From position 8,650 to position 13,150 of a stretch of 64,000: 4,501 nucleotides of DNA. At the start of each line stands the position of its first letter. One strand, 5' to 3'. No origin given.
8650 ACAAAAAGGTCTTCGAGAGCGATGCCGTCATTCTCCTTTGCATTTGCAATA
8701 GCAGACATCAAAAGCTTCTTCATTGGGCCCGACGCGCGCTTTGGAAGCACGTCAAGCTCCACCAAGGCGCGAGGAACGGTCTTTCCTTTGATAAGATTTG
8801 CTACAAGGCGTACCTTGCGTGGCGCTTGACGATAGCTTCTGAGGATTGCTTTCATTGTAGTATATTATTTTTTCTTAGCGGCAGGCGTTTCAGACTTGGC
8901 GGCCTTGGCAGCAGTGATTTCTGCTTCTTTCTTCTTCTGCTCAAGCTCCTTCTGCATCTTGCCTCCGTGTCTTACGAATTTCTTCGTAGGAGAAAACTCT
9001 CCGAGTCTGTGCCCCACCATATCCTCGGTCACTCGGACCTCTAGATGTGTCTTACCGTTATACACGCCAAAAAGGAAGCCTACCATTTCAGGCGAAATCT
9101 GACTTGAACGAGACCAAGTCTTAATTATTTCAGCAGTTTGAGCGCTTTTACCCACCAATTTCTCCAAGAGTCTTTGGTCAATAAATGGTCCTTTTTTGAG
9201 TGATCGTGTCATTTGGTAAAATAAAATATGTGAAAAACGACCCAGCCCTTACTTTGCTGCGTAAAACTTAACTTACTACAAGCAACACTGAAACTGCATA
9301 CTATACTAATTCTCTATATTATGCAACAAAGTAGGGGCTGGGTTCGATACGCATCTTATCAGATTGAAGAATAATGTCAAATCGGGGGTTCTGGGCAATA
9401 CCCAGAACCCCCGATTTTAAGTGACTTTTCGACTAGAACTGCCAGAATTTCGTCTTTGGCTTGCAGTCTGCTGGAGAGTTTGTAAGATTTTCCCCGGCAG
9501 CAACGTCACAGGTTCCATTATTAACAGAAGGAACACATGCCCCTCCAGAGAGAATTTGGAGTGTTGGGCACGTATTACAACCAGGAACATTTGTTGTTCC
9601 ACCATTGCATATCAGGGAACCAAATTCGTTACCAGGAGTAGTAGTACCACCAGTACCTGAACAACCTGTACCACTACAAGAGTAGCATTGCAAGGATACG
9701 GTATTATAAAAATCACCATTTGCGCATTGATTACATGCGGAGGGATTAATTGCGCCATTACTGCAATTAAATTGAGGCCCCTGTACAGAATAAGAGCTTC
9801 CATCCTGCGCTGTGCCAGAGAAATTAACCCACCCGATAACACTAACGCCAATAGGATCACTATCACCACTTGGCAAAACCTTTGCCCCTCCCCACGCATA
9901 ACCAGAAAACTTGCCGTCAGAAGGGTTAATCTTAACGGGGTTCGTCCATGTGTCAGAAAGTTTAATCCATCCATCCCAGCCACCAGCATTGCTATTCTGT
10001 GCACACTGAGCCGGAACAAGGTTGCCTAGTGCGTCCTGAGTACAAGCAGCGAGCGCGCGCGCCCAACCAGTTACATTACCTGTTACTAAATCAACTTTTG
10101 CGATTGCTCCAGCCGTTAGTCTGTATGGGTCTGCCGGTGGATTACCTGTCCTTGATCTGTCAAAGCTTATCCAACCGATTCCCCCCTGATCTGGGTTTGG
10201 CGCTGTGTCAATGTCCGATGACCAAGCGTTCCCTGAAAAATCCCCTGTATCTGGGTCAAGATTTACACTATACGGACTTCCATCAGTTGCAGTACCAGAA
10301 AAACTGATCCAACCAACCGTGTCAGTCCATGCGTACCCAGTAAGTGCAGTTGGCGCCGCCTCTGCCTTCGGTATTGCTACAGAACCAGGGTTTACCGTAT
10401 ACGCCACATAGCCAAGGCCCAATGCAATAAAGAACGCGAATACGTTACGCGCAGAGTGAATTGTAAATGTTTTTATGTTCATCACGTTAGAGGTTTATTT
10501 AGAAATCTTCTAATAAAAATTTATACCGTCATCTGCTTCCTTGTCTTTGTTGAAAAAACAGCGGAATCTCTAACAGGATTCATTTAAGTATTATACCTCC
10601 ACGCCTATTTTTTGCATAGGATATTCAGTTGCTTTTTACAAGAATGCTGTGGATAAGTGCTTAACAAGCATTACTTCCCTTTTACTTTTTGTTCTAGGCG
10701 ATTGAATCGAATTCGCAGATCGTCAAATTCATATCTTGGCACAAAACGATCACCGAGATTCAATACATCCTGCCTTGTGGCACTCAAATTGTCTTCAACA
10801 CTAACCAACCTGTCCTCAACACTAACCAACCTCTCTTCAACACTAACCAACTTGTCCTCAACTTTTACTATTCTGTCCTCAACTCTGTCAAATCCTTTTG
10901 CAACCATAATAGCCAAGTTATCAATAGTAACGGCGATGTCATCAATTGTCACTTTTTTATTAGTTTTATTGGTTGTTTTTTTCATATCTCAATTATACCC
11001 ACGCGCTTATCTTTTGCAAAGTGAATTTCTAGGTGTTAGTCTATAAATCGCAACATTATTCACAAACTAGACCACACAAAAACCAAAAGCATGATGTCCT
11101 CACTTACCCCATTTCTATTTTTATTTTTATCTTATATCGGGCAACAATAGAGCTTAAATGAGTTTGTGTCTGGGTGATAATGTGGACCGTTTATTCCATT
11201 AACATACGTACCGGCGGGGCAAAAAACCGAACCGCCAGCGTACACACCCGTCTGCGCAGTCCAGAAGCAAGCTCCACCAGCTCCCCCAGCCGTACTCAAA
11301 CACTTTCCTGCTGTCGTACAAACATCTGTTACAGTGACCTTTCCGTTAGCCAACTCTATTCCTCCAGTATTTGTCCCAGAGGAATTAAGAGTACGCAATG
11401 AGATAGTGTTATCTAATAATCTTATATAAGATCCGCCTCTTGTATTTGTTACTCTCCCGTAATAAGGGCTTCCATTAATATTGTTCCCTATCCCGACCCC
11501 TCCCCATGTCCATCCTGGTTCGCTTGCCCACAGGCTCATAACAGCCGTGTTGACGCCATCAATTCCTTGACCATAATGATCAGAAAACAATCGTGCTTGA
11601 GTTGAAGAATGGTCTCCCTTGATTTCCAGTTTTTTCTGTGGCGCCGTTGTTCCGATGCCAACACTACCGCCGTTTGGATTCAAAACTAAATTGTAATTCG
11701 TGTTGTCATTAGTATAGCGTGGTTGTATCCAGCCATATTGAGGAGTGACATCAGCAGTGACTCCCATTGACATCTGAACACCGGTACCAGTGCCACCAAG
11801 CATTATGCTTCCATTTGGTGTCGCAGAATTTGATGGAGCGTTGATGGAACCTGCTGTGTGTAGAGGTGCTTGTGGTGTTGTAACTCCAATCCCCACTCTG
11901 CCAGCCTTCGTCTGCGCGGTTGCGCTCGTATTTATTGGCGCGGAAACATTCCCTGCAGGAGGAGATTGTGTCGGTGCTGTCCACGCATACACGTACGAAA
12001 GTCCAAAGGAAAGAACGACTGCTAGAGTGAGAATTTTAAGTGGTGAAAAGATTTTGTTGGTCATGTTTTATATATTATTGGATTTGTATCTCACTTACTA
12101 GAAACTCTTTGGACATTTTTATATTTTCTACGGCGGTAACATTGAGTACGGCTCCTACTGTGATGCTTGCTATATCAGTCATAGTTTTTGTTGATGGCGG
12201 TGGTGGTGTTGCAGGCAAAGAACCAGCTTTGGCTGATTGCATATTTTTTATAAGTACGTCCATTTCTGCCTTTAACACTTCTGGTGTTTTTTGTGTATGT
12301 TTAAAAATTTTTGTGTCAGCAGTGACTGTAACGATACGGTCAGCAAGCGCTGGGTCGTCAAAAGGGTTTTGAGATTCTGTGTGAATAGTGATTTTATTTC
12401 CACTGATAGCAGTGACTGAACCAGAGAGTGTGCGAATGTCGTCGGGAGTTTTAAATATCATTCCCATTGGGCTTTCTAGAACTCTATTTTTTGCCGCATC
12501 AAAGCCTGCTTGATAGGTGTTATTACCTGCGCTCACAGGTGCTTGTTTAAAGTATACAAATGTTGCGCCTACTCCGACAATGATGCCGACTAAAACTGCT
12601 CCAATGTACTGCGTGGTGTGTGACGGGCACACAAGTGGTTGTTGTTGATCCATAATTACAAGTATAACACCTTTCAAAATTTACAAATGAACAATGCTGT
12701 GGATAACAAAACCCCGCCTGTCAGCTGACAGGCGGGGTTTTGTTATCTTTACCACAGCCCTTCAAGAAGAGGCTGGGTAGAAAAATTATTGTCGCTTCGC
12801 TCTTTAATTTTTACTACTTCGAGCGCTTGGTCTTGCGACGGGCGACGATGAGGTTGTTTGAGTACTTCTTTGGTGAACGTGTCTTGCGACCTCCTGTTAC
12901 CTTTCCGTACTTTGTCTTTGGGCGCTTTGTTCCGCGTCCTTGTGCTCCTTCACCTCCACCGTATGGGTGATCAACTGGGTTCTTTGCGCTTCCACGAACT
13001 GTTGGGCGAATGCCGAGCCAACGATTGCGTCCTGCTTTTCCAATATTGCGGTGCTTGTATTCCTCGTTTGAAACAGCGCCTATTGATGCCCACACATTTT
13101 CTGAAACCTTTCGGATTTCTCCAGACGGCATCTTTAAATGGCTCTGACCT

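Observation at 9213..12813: Four-gene secreted/surface-protein cassette inserted between rpsS and rplB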

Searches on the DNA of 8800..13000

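Call 79: search_rna_families(source=window, start=8800, end=13000, threshold=evalue, max_evalue=1)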
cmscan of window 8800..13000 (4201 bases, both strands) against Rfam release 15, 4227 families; matches with E-value up to 1: 6.
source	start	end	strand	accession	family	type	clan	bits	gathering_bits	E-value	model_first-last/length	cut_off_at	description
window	12706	12775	-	RF02450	ncr1175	Gene; sRNA;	-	30.5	60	0.012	1-110/110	no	Bacillus sRNA ncr1175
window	9372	9424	-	RF03233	hvt-mir-H16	Gene; miRNA;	-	29.4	70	0.0037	1-64/64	no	hvt-mir-H16 microRNA precursor family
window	12695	12760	+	RF04174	MIR4208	Gene; miRNA;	-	26.8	140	0.5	1-191/191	no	MIR4208 microRNA precursor family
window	12705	12779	-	RF01678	P37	Gene; sRNA;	-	23.2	50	0.28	1-62/62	no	Pseudomonas sRNA P37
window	12642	12743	+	RF02450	ncr1175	Gene; sRNA;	-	22.9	60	0.62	1-110/110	no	Bacillus sRNA ncr1175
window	9361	9430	+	RF00804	mir-240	Gene; miRNA;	-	22.3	67.5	0.7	1-99/99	no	mir-240 microRNA precursor family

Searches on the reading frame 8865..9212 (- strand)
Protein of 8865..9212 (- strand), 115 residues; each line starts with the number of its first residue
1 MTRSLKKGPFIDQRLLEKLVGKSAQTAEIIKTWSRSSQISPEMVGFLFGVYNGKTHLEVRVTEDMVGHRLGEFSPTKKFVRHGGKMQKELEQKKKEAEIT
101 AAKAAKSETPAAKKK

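Call 3: search_protein_families(library=pfam, proteins=[window:8865-9212:-], max_evalue=1)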
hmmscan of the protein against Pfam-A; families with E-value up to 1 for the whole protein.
window:8865-9212:- (115 aa): 5 families
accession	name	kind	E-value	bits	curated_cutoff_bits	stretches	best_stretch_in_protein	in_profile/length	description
PF00203.26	Ribosomal_S19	-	1.2e-32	112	27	1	3-82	1-81/81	Ribosomal protein S19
PF17001.10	T3SS_basalb_I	-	0.034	15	32.4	0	72-111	18-57/94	Type III secretion basal body protein I, YscI, HrpB, PscI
PF01398.27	JAB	-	0.071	13.4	22.5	1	27-60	14-47/117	JAB1/Mov34/MPN/PAD-1 ubiquitin protease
PF24875.1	DUF7736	-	0.16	12.6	25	0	13-33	22-42/59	Domain of unknown function (DUF7736)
PF04876.17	Tenui_NCP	-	0.18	11.8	27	1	54-111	95-151/173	Tenuivirus major non-capsid protein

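Call 4: search_protein_families(library=ncbifam, proteins=[window:8865-9212:-], max_evalue=1)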
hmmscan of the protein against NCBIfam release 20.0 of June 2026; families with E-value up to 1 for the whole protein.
window:8865-9212:- (115 aa): 3 families
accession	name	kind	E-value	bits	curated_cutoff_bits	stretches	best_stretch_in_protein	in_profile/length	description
TIGR01050.1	rpsS_bact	equivalog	3.9e-34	116.8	89.35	1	1-88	1-89/92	30S ribosomal protein S19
NF003121.0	PRK04038.1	equivalog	5.4e-20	71.7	146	1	3-84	44-130/145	30S ribosomal protein S19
TIGR01025.1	uS19_arch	equivalog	1.1e-19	70.5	139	1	14-84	45-120/135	30S ribosomal protein S19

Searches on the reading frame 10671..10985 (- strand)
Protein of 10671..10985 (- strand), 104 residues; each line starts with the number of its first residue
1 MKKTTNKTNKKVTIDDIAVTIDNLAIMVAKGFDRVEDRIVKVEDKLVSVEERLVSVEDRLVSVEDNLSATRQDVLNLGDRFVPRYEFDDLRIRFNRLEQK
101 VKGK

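Call 3: search_protein_families(library=pfam, proteins=[window:10671-10985:-], max_evalue=1)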
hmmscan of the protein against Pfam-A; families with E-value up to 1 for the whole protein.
window:10671-10985:- (104 aa): 12 families
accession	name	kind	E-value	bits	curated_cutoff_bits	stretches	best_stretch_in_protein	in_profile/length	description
PF25526.1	LIP-1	-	0.011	15.6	34.1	1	29-78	138-187/250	Liprin-alpha-like coiled coil domain 2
PF07889.17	DUF1664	-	0.014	15.8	34.6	1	13-78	42-107/124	Protein of unknown function (DUF1664)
PF08469.15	NPHI_C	-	0.016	15.6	22.3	1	2-48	84-130/148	Nucleoside triphosphatase I C-terminal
PF23991.1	DUF7310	-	0.017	16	40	1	35-69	22-55/83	Coiled-coil region of unknown function (DUF7310)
PF02346.21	Vac_Fusion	-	0.028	14.5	24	1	33-77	3-47/56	Chordopoxvirus multifunctional envelope protein A27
PF13600.11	DUF4140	-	0.057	14.3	27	1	9-60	44-95/98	N-terminal domain of unknown function (DUF4140)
PF09116.15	gp45-slide_C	-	0.06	13.9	25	1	6-42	13-49/105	gp45 sliding clamp, C terminal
PF10779.14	XhlA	-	0.065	13.8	34.7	1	42-73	2-33/67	Haemolysin XhlA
PF13874.11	Nup54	-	0.094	13.2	30.5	1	23-69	22-68/140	Nucleoporin complex subunit 54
PF05817.20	Ribophorin_II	-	0.098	12.7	23.4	1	17-70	144-185/240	Ribophorin II N-terminal domain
PF02520.22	ANIS5_cation-bd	-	0.14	12.6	29.3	1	14-73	24-82/109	SXP/RAL-2 family protein Ani s 5-like, metal-binding domain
PF11945.13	WASH_WAHD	-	0.27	11.1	24.2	1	12-69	17-74/292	WAHD domain of WASH complex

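Call 4: search_protein_families(library=ncbifam, proteins=[window:10671-10985:-], max_evalue=1)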
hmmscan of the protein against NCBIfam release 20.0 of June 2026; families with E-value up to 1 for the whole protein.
window:10671-10985:- (104 aa): 6 families
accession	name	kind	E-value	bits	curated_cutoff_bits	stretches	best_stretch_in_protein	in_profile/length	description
NF043058.1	T4SS_LegC2C7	subfamily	0.015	14.3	350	1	29-59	276-306/348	LegC2/C7 family Dot/Icm T4SS effector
NF045487.1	ASRP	equivalog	0.015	13.9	300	1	28-99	413-474/593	archaea-specific SMC-related protein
NF052682.1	morpho_FcmC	equivalog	0.054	13.8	90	1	31-77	61-108/159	filament morphology membrane protein FcmC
NF040877.1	SE1832_fam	equivalog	0.091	12.7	45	1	44-72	21-49/51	SE1832 family protein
NF053525.1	thylo_ssr2422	subfamily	0.15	12.5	38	1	43-81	8-46/77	ssr2422 family thylakoid membrane protein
TIGR02978.1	phageshock_pspC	equivalog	0.18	11.7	104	1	36-66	83-113/121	envelope stress response membrane protein PspC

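Call 39: search_protein_families(library=phrogs, proteins=[window:10671-10985:-], max_evalue=0.1)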
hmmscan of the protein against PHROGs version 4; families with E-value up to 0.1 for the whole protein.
window:10671-10985:- (104 aa): 11 families
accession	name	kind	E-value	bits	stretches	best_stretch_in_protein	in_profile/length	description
phrog_12015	-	unknown function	6.1e-05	23.7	1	24-81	92-149/165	-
phrog_6136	-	unknown function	0.0047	17.9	1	31-72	35-76/120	-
phrog_5553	-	unknown function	0.0053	18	1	14-101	16-100/114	-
phrog_1009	-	unknown function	0.012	16.7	1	13-59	42-98/103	-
phrog_25947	-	other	0.014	16.7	1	49-68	7-26/79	hol-like chemotaxis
phrog_1219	-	tail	0.022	15.4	1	10-76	73-142/233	tail needle protein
phrog_19849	-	unknown function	0.034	15.6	1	42-79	23-60/99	-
phrog_6324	-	unknown function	0.045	15.1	0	32-66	35-69/94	-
phrog_25855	-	unknown function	0.064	14.3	0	11-70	60-116/136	-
phrog_17887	-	unknown function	0.075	13.2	1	22-98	24-104/390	-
phrog_4172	-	unknown function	0.081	13.7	0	10-69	11-66/101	-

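Call 49: find_homologous_proteins(query=window:10671-10985:-, max_evalue=0.001)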
Query window:10671-10985:- (104 aa): 42 proteins with E <= 0.001 among 378 candidates.
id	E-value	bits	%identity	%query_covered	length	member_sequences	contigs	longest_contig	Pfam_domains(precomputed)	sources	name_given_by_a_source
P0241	5.3e-31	124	54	100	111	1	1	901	PF10805.15,PF23991.2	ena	-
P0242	1.6e-29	120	67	91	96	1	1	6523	-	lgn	-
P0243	3.9e-29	118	64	91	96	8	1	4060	-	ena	-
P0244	7.3e-29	118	64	100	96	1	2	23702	-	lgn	-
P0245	1.1e-27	114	57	89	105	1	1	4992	-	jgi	jgi:archaellum component FlaC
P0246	6.9e-26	108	63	100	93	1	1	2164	-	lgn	-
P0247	2.8e-25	106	64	83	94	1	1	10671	-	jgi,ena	-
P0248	7.4e-25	105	67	83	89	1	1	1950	-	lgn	-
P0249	1.6e-24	104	56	100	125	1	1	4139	-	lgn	-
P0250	8.8e-24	101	58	90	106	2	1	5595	-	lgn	-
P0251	3.1e-23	100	56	90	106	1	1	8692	-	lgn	-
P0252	7.4e-23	98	57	90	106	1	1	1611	-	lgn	-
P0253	8.4e-23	98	58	100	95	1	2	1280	-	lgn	-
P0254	1.1e-22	98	54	91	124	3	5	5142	-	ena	-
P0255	2.4e-22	97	56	91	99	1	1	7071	-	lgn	-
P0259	5.3e-21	92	53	100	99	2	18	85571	PF27742.1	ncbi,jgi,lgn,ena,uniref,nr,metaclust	ncbi:MAG: hypothetical protein UW27_C0001G0031 [Parcubacteria group bacterium GW2011_GWA1_44_13]|uni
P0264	1.2e-19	88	49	88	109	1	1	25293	-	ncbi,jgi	ncbi:MAG: hypothetical protein WC791_04460 [Candidatus Paceibacterota bacterium]|jgi:Na+/phosphate s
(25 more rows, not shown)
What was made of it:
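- Checked: C104 has 42 (call 49).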

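Call 51: find_encoding_contigs(protein=P0259, flank=4000, max_places=3)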
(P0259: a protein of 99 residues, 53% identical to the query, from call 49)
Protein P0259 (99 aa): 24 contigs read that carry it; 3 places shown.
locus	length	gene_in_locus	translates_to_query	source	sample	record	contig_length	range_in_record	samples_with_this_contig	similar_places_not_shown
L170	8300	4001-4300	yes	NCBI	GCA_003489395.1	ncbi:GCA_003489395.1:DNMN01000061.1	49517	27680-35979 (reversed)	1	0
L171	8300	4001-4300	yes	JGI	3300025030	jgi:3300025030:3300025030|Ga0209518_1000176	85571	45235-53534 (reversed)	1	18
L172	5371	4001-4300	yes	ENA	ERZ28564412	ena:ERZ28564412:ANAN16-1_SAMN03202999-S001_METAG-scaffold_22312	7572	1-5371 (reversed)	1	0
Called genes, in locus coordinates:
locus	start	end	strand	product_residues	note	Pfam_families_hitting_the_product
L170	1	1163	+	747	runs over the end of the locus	PF00005:ABC_tran (faint), PF02463:SMC_N, PF13175:AAA_15, PF13476:AAA_23, PF13304:AAA_21 (weak)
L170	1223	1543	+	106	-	-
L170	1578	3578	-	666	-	PF08206:OB_RNB (weak), PF17849:OB_Dis3, PF17876:CSD2, PF00773:RNB, PF00575:S1 (weak)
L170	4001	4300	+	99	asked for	PF27742:CTXL_M (weak)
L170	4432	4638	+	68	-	-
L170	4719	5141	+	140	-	PF00886:Ribosomal_S16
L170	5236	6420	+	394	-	-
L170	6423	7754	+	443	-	-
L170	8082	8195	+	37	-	PF00444:Ribosomal_L36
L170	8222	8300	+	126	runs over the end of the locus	PF00416:Ribosomal_S13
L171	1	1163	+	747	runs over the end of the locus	PF00005:ABC_tran (faint), PF02463:SMC_N, PF13175:AAA_15, PF13476:AAA_23, PF13304:AAA_21 (weak)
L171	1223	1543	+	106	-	-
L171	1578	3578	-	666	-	PF08206:OB_RNB (weak), PF17849:OB_Dis3, PF17876:CSD2, PF00773:RNB, PF00575:S1 (weak)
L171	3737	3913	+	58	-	-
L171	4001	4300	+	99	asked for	PF27742:CTXL_M (weak)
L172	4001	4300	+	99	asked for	PF27742:CTXL_M (weak)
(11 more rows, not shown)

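Call 52: find_encoding_contigs(protein=P0264, flank=4000, max_places=1)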
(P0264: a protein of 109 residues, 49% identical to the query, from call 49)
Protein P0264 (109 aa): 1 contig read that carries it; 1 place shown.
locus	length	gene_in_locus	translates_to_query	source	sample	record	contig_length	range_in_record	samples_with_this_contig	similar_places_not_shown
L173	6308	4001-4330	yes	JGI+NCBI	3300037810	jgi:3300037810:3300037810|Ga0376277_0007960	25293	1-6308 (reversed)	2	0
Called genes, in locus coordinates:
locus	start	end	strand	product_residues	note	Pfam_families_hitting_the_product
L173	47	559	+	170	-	PF24838:8xMP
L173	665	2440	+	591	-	PF01411:tRNA-synt_2c, PF07973:tRNA_SAD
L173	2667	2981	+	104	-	PF13083:KH_KhpA-B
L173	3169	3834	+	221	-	PF01746:tRNA_m1G_MT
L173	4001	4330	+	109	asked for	-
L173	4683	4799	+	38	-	-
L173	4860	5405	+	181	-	-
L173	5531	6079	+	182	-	-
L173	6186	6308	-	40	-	?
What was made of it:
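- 10671..10985 (-): C104: a small coiled-coil protein with four heptad-encoding 21-nt repeats and no signal or TM segment. Homologs in relatives lie near rpsP or trmD (calls 51, 52).
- C104 homologs tend to lie near other ribosomal-protein genes such as rpsP and trmD (calls 51, 52).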
